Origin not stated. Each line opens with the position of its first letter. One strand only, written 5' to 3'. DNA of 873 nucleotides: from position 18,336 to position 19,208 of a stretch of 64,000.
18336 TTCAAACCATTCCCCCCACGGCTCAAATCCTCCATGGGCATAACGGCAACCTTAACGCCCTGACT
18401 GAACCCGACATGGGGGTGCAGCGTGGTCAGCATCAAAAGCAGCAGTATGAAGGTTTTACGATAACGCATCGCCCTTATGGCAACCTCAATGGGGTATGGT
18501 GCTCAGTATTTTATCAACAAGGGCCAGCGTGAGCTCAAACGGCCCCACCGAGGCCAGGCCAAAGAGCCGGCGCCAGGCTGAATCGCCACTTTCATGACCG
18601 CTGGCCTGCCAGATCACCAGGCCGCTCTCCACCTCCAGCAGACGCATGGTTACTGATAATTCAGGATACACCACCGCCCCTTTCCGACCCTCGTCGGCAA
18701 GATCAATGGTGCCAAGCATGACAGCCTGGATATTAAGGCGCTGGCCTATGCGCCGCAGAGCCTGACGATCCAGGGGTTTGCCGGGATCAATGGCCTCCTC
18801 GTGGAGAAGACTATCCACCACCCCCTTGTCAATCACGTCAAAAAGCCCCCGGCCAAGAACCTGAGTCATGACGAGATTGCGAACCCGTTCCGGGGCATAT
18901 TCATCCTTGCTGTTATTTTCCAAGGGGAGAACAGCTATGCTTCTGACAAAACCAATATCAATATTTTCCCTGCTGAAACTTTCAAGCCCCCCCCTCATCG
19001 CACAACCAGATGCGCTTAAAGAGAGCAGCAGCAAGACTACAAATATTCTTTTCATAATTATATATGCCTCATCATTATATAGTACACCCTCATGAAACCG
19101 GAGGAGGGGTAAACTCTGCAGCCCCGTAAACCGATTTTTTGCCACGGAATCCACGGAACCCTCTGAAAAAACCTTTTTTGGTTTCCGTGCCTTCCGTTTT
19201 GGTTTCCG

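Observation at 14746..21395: PPIase + triplicated LpoB/CsgG-like lipoprotein domains + OM beta-barrel embedded between cytochrome genes: candidate secretion/assembly module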

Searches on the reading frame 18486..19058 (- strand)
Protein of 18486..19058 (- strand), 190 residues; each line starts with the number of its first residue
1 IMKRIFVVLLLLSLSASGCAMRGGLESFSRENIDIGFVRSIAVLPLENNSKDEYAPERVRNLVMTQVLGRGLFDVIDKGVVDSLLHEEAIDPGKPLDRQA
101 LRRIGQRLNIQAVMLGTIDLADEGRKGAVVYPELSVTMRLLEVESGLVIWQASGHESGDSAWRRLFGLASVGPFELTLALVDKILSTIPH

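Call 3: search_protein_families(library=pfam, proteins=[window:18486-19058:-], max_evalue=1)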
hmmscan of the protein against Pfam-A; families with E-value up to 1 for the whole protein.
window:18486-19058:- (190 aa): 3 families
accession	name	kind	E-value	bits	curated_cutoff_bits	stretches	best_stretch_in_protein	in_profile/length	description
PF13036.11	LpoB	-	0.0001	22.7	22.3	1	41-152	32-143/147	Peptidoglycan-synthase activator LpoB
PF05643.16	GNA1162-like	-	0.0003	20.9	25.9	1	39-188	12-156/185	Putative lipoprotein GNA1162-like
PF17680.6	FlgO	-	0.23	11.8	22.6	1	100-152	78-121/130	FlgO protein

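Call 4: search_protein_families(library=ncbifam, proteins=[window:18486-19058:-], max_evalue=1)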
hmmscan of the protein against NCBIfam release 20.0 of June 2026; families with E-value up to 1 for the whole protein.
window:18486-19058:- (190 aa): 3 families
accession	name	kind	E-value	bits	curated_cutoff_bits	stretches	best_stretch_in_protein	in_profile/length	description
TIGR02722.1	lp_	equivalog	0.00035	20.6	110.55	1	48-152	79-183/189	penicillin-binding protein activator LpoB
NF011911.0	PRK15384.1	equivalog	0.056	12.5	715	1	30-121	127-220/342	type III secretion system effector arginine glycosyltransferase SseK1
NF047847.2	SS_mature_LptM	equivalog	0.23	11.6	27.7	1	2-19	1-20/31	LPS translocon maturation chaperone LptM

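Call 76: search_solved_structures(query=A8, max_evalue=10, show_alignments=2)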
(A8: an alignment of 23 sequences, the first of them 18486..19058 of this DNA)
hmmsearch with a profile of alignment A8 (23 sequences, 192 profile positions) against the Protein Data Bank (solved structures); distinct sequences matched with E-value up to 10: 11.
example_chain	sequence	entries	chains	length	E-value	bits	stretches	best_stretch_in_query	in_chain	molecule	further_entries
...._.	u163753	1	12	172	2e-08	37.1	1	6-163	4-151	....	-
5t11_A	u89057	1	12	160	2.2e-08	36.9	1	42-162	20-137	Uncharacterized protein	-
5t10_A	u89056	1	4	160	2.6e-08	36.7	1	42-162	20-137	Uncharacterized protein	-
5t0z_A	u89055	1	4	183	2.4e-07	33.6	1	40-162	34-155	Lipoprotein, putative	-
4hrv_A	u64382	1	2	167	1.7e-06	30.8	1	70-170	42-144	Putative lipoprotein GNA1162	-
4q6l_A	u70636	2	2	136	0.00096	21.8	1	50-155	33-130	Penicillin-binding protein activator LpoB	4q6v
4q6z_A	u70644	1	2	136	0.0032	20.1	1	128-156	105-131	Penicillin-binding protein activator LpoB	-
2mii_A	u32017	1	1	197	0.01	18.4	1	128-156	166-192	Penicillin-binding protein activator LpoB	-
6oxc_B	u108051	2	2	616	0.032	16.9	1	56-100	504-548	Methylmalonyl-CoA mutase small subunit mutA | Methylmalonyl-CoA mutase small subunit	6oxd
3x2r_D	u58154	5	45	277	3.6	10.2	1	131-159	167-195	CsgG | Curli production assembly/transport protein CsgG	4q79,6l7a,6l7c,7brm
6lqh_A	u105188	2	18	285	3.9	10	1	131-159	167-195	Curli production assembly/transport component CsgG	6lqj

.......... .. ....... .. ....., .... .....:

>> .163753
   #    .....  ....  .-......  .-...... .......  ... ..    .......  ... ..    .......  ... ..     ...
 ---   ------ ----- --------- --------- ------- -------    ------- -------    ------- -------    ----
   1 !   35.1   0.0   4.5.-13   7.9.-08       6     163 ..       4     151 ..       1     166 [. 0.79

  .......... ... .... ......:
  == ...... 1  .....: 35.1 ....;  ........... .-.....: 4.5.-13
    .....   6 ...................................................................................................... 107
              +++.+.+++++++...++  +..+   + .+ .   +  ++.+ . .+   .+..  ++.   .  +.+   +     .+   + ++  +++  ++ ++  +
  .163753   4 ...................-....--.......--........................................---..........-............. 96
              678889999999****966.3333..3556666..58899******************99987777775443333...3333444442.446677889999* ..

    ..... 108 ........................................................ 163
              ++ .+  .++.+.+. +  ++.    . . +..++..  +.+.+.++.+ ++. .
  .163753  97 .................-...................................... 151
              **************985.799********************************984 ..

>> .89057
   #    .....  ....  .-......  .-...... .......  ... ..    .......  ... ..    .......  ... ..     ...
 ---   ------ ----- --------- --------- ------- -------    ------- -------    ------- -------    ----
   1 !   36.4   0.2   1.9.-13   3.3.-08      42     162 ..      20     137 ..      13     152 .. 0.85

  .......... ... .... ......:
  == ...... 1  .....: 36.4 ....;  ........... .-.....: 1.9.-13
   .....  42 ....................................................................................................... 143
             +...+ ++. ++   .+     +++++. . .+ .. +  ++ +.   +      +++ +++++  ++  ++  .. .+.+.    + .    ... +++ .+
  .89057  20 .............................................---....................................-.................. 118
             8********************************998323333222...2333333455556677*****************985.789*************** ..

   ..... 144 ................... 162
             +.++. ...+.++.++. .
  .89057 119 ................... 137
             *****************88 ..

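Call 77: search_protein_families(library=pfam, alignment_id=A8, max_evalue=0.01)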
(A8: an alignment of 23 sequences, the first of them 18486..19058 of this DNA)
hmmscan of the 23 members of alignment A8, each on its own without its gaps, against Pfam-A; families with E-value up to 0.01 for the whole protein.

A. member 1, window:18486-19058:- (190 aa): 2 families
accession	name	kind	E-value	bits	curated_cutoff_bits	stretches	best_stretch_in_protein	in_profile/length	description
PF13036.11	LpoB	-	0.0001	22.7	22.3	1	41-152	32-143/147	Peptidoglycan-synthase activator LpoB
PF05643.16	GNA1162-like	-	0.0003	20.9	25.9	1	39-188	12-156/185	Putative lipoprotein GNA1162-like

B. families by the number of members that match (of 23 scanned): 5 families
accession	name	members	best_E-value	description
PF05643.16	GNA1162-like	21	3.4e-11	Putative lipoprotein GNA1162-like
PF13036.11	LpoB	21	4.9e-09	Peptidoglycan-synthase activator LpoB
PF03783.19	CsgG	6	1.2e-08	Curli production assembly/transport component CsgG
PF13590.11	DUF4136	2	0.0026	Domain of unknown function (DUF4136)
PF04052.18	TolB_N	1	0.0097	TolB amino-terminal domain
